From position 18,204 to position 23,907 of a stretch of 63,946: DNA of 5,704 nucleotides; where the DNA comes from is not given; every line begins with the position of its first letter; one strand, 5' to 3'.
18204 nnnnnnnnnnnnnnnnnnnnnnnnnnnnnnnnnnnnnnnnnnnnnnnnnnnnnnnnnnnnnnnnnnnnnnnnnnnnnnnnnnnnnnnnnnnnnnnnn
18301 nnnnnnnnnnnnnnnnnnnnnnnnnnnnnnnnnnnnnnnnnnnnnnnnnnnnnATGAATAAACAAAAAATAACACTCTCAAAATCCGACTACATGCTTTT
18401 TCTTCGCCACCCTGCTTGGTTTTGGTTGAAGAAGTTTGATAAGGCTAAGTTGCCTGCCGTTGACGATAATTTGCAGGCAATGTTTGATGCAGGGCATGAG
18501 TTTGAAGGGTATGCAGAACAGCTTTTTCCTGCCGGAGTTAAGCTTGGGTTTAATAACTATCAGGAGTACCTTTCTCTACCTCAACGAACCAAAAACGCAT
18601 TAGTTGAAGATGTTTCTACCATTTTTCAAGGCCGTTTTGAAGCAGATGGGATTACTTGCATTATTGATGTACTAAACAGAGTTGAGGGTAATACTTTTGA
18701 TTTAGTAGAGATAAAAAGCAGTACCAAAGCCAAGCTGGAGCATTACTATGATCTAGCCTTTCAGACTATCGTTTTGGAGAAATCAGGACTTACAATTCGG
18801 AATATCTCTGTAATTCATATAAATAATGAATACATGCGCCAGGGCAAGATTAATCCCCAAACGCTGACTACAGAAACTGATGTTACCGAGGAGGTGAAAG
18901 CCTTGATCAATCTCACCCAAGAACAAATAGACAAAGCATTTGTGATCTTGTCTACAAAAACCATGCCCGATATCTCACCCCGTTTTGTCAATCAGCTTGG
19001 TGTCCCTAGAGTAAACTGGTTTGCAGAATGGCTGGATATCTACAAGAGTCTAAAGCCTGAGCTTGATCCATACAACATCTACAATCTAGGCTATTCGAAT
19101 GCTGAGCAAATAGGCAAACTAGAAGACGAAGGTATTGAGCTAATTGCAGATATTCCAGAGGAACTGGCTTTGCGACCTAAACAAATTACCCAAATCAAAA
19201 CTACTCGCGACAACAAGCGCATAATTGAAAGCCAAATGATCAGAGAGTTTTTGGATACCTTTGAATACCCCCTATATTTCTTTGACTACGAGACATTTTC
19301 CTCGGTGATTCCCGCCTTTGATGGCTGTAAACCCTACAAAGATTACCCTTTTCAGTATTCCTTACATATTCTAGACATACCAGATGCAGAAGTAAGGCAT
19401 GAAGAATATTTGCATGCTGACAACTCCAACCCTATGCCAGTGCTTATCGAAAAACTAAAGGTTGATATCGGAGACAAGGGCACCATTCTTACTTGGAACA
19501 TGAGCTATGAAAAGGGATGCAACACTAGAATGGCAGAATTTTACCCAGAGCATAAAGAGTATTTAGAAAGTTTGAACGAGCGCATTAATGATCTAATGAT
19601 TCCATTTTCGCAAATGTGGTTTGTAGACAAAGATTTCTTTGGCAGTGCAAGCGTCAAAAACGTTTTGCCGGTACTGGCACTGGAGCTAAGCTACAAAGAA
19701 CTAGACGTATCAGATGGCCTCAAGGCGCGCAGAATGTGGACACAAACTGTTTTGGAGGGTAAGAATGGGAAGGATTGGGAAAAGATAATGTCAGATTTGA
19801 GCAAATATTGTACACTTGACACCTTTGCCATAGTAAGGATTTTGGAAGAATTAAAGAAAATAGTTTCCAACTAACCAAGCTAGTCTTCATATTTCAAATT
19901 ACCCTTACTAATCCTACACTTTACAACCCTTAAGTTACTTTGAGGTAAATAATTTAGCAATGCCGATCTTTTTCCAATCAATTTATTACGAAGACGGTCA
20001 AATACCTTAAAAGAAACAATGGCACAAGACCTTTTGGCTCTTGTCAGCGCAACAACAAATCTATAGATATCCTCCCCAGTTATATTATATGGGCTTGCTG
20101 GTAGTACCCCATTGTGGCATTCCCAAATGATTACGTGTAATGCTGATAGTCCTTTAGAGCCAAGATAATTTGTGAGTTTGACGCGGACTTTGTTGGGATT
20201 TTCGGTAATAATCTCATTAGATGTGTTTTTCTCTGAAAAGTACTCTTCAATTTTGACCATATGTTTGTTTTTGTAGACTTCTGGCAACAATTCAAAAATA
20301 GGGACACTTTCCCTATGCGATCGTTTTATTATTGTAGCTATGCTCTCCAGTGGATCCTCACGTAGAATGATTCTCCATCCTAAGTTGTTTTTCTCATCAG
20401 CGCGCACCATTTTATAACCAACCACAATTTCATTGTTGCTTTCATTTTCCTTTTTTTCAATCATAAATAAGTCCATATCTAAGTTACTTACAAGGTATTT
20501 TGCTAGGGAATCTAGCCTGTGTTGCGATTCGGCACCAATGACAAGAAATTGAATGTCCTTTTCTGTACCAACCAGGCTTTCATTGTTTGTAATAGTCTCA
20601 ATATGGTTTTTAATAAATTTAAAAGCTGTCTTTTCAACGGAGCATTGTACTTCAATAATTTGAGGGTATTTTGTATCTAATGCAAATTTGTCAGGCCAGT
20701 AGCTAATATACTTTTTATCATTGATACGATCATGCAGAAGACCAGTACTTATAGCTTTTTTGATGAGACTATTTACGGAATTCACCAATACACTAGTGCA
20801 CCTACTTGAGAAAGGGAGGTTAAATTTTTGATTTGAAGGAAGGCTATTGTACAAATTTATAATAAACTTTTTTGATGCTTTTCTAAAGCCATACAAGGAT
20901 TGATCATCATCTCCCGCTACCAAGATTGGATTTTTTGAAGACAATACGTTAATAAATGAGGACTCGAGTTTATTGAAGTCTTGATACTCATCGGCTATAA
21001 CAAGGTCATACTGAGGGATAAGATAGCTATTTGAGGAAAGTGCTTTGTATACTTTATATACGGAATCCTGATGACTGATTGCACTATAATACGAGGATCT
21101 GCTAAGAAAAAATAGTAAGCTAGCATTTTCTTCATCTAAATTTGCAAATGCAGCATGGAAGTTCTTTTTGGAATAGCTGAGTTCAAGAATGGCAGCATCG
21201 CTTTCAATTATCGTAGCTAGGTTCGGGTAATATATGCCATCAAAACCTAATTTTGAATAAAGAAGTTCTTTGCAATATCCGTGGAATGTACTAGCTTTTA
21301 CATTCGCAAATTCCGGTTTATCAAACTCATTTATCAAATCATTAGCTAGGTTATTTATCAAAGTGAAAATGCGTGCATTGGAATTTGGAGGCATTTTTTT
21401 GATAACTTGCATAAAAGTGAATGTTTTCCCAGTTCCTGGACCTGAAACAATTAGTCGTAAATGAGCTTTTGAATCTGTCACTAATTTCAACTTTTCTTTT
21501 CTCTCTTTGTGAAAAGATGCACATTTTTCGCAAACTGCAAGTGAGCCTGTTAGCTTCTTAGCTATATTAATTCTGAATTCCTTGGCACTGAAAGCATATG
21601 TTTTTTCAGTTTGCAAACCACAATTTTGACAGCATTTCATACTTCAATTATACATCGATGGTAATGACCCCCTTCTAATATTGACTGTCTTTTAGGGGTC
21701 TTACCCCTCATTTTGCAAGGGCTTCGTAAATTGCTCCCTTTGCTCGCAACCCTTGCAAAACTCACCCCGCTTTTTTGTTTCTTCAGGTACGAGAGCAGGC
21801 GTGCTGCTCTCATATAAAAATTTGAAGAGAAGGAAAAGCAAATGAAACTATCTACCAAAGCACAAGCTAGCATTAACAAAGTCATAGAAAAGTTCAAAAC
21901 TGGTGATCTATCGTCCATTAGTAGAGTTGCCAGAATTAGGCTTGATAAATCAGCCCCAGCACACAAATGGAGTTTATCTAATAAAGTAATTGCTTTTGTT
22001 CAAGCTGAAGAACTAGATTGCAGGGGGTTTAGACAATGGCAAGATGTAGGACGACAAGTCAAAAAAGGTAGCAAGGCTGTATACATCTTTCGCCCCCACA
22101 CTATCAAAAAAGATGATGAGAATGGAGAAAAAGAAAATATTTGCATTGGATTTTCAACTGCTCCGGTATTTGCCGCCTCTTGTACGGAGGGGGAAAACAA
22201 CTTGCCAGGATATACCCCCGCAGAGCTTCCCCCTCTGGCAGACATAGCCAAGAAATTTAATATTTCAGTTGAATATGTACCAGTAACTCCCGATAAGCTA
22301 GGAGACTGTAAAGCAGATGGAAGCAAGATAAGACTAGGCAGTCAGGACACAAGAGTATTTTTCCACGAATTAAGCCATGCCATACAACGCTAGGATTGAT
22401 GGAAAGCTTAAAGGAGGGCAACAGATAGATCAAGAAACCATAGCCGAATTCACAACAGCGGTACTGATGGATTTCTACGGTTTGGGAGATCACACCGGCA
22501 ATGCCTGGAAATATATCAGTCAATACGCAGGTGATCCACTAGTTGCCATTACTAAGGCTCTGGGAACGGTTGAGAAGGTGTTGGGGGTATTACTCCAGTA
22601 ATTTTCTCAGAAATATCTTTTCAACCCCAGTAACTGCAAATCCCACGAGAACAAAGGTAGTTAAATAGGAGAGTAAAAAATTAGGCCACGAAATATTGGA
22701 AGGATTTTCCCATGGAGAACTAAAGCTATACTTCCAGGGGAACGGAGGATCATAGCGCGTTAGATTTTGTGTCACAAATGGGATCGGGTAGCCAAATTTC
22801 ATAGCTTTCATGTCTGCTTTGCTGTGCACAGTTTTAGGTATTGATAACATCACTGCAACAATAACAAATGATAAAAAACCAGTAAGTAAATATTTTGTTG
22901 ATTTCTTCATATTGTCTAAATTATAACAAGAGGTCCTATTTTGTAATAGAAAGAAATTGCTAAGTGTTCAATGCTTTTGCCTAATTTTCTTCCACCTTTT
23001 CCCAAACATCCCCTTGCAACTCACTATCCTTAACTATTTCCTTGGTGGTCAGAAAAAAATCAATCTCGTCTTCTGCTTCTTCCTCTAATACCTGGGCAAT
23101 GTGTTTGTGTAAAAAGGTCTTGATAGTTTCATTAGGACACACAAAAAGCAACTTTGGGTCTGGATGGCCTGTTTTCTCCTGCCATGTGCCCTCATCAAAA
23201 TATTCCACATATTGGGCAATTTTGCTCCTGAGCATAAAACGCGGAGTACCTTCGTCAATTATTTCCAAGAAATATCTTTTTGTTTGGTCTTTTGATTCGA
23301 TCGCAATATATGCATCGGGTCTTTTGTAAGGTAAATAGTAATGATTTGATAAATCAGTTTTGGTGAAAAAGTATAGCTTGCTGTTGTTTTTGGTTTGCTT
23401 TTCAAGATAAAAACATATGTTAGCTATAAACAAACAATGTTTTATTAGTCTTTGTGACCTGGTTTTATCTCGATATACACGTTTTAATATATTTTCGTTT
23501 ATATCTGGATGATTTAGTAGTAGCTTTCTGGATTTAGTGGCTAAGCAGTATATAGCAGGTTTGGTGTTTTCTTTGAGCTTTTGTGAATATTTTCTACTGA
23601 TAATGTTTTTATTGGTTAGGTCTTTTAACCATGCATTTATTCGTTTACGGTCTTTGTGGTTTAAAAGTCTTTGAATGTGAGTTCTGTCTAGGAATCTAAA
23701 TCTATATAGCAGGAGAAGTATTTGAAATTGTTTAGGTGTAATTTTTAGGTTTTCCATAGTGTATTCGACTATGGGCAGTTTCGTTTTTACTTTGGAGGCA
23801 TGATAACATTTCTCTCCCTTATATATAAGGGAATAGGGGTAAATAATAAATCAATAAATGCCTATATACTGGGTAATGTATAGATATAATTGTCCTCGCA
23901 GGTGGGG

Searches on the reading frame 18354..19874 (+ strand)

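Call 9: search_protein_families(library=pfam, proteins=[window:18354-19874:+], max_evalue=0.001)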
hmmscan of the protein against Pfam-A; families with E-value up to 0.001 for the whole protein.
window:18354-19874:+ (506 aa): 2 families
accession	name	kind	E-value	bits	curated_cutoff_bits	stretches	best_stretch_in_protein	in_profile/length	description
PF11074.14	DUF2779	-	3.4e-37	128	23.3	1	308-433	1-126/126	Domain of unknown function(DUF2779)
PF01930.23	Cas_Cas4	-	0.00027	21.5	22.7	1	103-188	55-138/160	Domain of unknown function DUF83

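Call 54: search_protein_families(library=padloc, proteins=[window:18354-19874:+], max_evalue=0.001)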
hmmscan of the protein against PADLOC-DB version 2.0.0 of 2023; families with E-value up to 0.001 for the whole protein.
window:18354-19874:+ (506 aa): 2 families
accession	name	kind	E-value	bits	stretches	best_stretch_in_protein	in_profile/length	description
PDLC01250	Cas4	-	1.3e-05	23.6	1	89-186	51-146/168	"CAS-I,CAS-II,CAS-III,CAS-IV,CAS-V,CAS-VI; acquisition_associated"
PDLC01611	Cas4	-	0.00029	19.2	1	100-188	53-136/158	"CAS-I,CAS-II,CAS-III,CAS-IV,CAS-V,CAS-VI; acquisition_associated"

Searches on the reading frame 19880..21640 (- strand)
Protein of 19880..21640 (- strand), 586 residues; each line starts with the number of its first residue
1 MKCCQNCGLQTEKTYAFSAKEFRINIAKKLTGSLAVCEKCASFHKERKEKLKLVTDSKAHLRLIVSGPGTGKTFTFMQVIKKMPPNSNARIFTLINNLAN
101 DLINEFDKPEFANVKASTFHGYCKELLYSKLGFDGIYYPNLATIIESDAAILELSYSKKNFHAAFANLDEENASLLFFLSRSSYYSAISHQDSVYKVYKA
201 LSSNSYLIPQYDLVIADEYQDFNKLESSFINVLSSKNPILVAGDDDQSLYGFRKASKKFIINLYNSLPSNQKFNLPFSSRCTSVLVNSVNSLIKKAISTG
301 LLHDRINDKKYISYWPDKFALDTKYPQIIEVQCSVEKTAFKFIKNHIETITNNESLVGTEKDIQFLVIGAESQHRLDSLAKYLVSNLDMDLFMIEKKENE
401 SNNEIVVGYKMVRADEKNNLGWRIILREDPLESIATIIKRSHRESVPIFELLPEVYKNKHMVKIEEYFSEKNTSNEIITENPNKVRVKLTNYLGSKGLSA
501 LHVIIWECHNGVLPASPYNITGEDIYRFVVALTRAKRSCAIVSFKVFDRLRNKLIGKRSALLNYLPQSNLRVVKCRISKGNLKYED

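Call 47: search_protein_families(library=pfam, proteins=[window:19880-21640:-], max_evalue=0.001)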
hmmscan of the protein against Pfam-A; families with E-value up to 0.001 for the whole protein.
window:19880-21640:- (586 aa): 2 families
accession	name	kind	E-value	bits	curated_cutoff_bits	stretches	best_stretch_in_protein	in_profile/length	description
PF00580.27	UvrD-helicase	-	3.4e-19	70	23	2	188-266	186-269/271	UvrD/REP helicase N-terminal domain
PF13245.12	AAA_19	-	1.4e-12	48.4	25.1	1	56-253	8-134/134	AAA domain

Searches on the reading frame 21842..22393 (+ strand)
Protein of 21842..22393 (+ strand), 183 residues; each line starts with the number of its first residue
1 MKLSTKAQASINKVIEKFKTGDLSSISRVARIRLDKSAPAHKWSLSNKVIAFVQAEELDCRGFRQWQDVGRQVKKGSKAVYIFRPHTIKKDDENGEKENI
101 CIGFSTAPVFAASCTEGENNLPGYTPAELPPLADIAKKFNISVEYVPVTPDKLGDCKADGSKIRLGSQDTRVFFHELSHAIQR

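Call 47: search_protein_families(library=pfam, proteins=[window:21842-22393:+], max_evalue=0.001)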
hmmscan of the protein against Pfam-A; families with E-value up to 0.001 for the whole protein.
window:21842-22393:+ (183 aa): 1 family
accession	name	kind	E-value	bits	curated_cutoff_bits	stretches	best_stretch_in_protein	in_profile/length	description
PF08401.16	ArdcN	-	1.7e-06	28.7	22.6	1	42-97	43-109/123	N-terminal domain of anti-restriction factor ArdC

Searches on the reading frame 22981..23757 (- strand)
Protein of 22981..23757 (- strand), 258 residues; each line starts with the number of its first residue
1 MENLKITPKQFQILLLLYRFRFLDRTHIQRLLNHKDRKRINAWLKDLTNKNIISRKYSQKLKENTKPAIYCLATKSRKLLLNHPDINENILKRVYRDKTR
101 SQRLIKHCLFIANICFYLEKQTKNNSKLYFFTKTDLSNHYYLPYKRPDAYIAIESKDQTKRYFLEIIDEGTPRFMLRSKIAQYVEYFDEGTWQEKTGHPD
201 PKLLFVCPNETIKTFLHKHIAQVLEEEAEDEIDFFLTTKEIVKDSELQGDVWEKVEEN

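Call 47: search_protein_families(library=pfam, proteins=[window:22981-23757:-], max_evalue=0.001)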
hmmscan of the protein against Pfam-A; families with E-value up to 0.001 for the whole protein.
window:22981-23757:- (258 aa): 1 family
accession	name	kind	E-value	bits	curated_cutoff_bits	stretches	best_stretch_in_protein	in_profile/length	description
PF13814.12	Replic_Relax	-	6.7e-15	56.1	25.3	1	15-197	2-186/191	Replication-relaxation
